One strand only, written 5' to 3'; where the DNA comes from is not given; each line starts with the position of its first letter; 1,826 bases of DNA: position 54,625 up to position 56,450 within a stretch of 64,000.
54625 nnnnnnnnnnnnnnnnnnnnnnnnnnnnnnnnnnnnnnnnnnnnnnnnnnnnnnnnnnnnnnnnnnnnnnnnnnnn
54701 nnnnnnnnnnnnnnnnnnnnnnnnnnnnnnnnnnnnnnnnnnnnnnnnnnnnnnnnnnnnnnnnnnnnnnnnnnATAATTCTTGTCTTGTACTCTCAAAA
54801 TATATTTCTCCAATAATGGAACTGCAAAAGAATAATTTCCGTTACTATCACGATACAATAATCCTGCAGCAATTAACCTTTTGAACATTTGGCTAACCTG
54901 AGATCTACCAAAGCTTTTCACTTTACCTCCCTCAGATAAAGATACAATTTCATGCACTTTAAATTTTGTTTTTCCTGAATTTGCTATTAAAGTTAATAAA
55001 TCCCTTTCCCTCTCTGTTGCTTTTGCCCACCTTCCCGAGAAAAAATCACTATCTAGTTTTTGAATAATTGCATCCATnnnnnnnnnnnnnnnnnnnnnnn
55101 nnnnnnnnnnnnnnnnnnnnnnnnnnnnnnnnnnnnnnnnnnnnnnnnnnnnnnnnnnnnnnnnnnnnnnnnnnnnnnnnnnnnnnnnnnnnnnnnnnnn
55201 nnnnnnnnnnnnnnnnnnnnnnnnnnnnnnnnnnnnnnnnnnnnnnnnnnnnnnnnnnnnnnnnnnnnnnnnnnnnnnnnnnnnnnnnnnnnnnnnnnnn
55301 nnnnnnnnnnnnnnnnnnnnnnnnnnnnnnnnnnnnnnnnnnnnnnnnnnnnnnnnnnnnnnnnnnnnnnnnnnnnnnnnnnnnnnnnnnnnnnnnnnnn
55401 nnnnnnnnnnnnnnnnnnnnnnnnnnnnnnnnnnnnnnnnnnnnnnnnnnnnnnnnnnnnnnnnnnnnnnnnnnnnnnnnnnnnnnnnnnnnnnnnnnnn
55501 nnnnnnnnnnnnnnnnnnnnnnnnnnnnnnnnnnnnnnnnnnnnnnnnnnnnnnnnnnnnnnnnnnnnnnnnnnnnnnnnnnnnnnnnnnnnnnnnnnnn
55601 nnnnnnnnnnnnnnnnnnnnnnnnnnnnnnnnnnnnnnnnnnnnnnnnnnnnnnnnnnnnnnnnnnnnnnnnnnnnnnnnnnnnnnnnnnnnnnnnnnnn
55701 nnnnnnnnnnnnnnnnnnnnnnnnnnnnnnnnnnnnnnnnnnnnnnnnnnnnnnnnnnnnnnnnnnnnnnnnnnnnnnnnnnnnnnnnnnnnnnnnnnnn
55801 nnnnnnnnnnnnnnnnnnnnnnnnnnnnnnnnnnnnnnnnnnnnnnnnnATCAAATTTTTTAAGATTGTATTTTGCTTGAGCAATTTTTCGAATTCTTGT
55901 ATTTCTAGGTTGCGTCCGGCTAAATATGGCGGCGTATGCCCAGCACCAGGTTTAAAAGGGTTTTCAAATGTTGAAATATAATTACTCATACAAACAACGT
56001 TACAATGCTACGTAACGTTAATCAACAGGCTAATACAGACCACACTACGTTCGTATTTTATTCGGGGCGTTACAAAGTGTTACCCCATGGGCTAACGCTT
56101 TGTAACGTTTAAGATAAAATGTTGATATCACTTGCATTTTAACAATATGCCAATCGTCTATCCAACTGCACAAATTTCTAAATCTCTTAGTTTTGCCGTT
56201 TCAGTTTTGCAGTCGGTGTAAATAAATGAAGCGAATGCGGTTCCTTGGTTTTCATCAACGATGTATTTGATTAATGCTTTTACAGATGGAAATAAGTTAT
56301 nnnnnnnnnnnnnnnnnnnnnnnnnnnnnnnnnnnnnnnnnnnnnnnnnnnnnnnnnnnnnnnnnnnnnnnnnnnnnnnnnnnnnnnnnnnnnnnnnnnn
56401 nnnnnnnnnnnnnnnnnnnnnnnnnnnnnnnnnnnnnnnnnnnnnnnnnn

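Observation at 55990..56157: Dense cluster of CGTTAC-based palindromes upstream of an orphan AAA ATPase gene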

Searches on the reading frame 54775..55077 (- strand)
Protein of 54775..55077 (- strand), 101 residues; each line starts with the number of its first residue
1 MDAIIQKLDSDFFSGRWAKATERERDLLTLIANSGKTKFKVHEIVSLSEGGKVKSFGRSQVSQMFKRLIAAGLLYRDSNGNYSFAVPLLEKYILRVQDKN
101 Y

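Call 81: search_protein_families(library=pfam, proteins=[window:54775-55077:-, window:54775-55056:-], max_evalue=10)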
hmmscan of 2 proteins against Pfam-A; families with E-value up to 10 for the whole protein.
window:54775-55077:- (101 aa): 4 families
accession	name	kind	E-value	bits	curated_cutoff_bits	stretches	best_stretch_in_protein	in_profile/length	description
PF24406.1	nSTAND_NTPase4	-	0.0011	19.5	27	1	60-92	24-56/58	Novel STAND NTPase 4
PF07574.19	SMC_Nse1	-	0.0027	18.1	23.3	1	43-86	151-188/194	Nse1 non-SMC component of SMC5-6 complex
PF09382.16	RQC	-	0.018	15.3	23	1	36-88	39-89/114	RQC domain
PF12802.13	MarR_2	-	0.058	14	27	1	58-78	34-55/61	MarR family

seq(94 aa): 4 families
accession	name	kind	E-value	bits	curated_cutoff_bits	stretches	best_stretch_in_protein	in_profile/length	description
PF24406.1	nSTAND_NTPase4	-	0.001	19.6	27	1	53-85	24-56/58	Novel STAND NTPase 4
PF07574.19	SMC_Nse1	-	0.0028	18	23.3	1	39-79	151-188/194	Nse1 non-SMC component of SMC5-6 complex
PF09382.16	RQC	-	0.015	15.5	23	1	29-81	39-89/114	RQC domain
PF12802.13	MarR_2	-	0.049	14.2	27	1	51-71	34-55/61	MarR family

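Call 88: predict_structure(protein=window:54775-55077:-)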
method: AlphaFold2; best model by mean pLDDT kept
length: 101 residues; sequences in the alignment: 1
mean_pLDDT: 76.6   pTM: 0.64
mean pLDDT of the five models: 76.6, 69.8, 68.2, 68.0, 67.5
residues with pLDDT >= 90: 7; 70-90: 65; 50-70: 23; < 50: 6
segments of 3 or more residues with pLDDT < 50: none
pLDDT, mean of each block of 10 residues (from residue 1): 52 69 86 84 83 74 89 88 80 65 44
secondary structure, 60 per line:
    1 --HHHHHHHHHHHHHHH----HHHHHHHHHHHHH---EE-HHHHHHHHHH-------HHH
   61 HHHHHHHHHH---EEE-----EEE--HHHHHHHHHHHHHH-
elements in order: H3-17 H22-34 H41-50 H58-70 E74-76 E82-84 H87-100

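Call 91: fold_search(model_id=the predicted structure, library=pdb)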
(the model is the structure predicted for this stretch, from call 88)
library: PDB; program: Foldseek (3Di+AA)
matches with E <= 10: 1337; with E <= 0.001: 0
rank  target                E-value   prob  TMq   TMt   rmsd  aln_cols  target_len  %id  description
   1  3cuo_D                8.4e-03  1.00  0.59  0.63   4.9        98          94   21  Crystal structure of the predicted DNA-binding transcriptional regulator from E. coli (released 2008-06-17)
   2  7kym_B                1.6e-02  0.99  0.55  0.41  10.5       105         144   15  Crystal structure of the MarR family transcriptional regulator from Bradyrhizobium japonicum (released 2021-12-15)
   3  5aip_B                1.7e-02  1.00  0.56  0.45   8.0        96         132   16  Crystal structure of NadR in complex with 4-hydroxyphenylacetate (released 2016-03-02)
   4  6pco_A                2.4e-02  0.97  0.48  0.38  10.6       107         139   11  Mechanism for regulation of DNA binding of Bordetella bronchiseptica BpsR by 6-hydroxynicotinic acid (released 2019-11-06)
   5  3cdh_A                2.6e-02  1.00  0.59  0.46   8.8        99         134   12  Crystal structure of the MarR family transcriptional regulator SPO1453 from Silicibacter pomeroyi DSS-3 (released 2008-03-18)
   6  3e6m_E                2.6e-02  0.98  0.51  0.38  10.8        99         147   17  The crystal structure of a MarR family transcriptional regulator from Silicibacter pomeroyi DSS. (released 2008-09-02)
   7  3jth_B                2.7e-02  1.00  0.64  0.70   3.9       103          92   16  Crystal structure of a transcriptional regulator HlyU from Vibrio vulnificus CMCP6 (released 2010-03-16)
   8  3cuo_A                2.7e-02  0.99  0.59  0.61   5.1       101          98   22  Crystal structure of the predicted DNA-binding transcriptional regulator from E. coli (released 2008-06-17)
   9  2rdp                  2.7e-02  0.96  0.50  0.38  10.1       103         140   16  The structure of a MarR family protein from Bacillus stearothermophilus (released 2007-11-13)
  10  4q77_A                2.7e-02  0.96  0.46  0.39   7.2        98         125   16  Crystal structure of Rot, a global regulator of virulence genes in Staphylococcus aureus (released 2014-09-17)
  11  3o2p_E                3.1e-02  0.98  0.45  0.52   8.7        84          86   17  A Dual E3 Mechanism for Rub1 Ligation to Cdc53: Dcn1(P)-Cdc53(WHB) (released 2010-09-15)
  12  6o8k                  3.3e-02  0.99  0.60  0.64   4.0        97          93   18  Crystal Structure of apo and reduced Sulfide-responsive transcriptional repressor (SqrR) from Rhodobacter capsulatus. (released 2020-04-01)
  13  6o8l                  3.3e-02  0.99  0.56  0.61   4.0       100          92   21  Crystal Structure of C9S apo and reduced Sulfide-responsive transcriptional repressor (SqrR) from Rhodobacter capsulatus (released 2020-04-01)
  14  1r1u_C                3.3e-02  0.99  0.57  0.58   4.9       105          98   15  Crystal structure of the metal-sensing transcriptional repressor CzrA from Staphylococcus aureus in the apo-form (released 2004-05-18)
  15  1p4x                  3.3e-02  0.98  0.52  0.24   9.9        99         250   18  Crystal structure of SarS protein from Staphylococcus Aureus (released 2003-07-08)
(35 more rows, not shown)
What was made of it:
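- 54814..55014 (-): Winged-helix domain (residues 326-392). Recognition helix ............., wing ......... The isolated domain is closest to ArsR/SmtB, MarR, Fur and MecI repressors, plus PABY2304 and ORC1 (call 91).
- Closest known: ArsR/SmtB- and MarR-type wHTH autorepressors. Same: The isolated C-terminal domain is closest to these folds (call 91).
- The isolated domain resembles DNA-binding wHTH repressors (call 91). In STAND NTPases the equivalent winged helix is structural rather than DNA-binding, and fold-search E-values for the isolated domain are weak (0.008-0.06; call 91).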

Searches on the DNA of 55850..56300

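Call 58: search_rna_families(source=window, start=55850, end=56300, threshold=evalue, max_evalue=1)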
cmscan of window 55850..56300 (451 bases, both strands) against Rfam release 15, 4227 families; matches with E-value up to 1: 1.
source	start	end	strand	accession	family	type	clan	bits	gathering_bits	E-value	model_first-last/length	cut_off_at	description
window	56071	56196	-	RF01295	SCARNA7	Gene; snRNA; snoRNA; scaRNA;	-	12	65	0.72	1-330/330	no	Small Cajal body-specific RNA 7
